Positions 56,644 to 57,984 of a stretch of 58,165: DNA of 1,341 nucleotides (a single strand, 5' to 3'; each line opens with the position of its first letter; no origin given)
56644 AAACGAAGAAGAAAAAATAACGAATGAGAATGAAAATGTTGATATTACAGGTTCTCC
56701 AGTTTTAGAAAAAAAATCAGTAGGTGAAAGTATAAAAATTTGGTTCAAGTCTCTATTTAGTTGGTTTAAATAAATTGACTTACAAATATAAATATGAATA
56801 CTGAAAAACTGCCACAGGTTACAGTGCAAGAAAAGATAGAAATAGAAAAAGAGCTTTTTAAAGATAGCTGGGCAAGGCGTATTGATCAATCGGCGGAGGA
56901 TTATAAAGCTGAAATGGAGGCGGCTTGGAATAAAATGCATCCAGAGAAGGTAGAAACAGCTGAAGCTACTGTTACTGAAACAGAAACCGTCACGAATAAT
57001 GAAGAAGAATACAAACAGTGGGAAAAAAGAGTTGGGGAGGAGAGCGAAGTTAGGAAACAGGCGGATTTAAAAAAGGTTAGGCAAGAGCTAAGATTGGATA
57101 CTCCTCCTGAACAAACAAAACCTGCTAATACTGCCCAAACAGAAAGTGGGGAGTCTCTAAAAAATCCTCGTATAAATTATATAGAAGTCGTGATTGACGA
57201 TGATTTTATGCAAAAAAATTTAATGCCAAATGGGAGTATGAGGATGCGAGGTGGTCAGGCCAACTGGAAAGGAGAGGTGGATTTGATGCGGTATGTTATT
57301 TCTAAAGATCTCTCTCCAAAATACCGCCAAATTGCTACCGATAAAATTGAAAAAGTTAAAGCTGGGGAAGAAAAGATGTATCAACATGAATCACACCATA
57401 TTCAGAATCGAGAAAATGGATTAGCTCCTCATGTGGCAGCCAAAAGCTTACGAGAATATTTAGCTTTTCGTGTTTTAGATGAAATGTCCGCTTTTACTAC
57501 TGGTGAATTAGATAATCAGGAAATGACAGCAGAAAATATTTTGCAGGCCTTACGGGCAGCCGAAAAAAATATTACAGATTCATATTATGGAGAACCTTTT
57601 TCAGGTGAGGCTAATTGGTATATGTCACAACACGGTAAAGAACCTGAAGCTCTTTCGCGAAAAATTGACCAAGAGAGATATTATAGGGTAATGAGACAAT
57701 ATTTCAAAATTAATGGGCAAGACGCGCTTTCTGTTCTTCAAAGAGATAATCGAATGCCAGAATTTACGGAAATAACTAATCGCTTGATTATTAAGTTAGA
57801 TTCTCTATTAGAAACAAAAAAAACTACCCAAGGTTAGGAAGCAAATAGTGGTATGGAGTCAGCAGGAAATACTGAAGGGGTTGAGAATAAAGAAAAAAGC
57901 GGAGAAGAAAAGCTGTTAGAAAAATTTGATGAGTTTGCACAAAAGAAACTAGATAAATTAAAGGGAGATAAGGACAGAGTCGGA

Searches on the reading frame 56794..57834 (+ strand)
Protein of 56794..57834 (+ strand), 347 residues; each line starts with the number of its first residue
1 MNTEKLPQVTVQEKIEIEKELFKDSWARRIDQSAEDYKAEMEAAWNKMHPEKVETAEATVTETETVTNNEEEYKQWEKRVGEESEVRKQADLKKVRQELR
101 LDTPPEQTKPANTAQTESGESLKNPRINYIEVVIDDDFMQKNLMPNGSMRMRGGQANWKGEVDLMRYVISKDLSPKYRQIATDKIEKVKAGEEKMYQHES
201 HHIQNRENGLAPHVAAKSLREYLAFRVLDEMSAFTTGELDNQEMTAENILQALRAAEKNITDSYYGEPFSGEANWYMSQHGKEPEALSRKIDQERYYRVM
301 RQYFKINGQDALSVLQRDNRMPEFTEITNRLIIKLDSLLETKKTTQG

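Call 9: search_protein_families(library=pfam, proteins=[window:56794-57834:+], max_evalue=0.0001)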
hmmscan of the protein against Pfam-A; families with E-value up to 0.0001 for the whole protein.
window:56794-57834:+ (347 aa): 0 families

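Call 88: search_protein_families(library=pfam, proteins=[window:56794-57834:+], max_evalue=1)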
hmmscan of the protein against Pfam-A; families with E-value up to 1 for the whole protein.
window:56794-57834:+ (347 aa): 1 family
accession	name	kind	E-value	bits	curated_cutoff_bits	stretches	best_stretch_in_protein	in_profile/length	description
PF17438.7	DUF5417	-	0.14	12.8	23.9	0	46-78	23-55/91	Family of unknown function (DUF5417)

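Call 102: find_encoding_contigs(protein=window:56794-57834:+, flank=10000, max_places=3)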
Protein window:56794-57834:+ (347 aa): 1 contig read that carries it; 1 place shown.
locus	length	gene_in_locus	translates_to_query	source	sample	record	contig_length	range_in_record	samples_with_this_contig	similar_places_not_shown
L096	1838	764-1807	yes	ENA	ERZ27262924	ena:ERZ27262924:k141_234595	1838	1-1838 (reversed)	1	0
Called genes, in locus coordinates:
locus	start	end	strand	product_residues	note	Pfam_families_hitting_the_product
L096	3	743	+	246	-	?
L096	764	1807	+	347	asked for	-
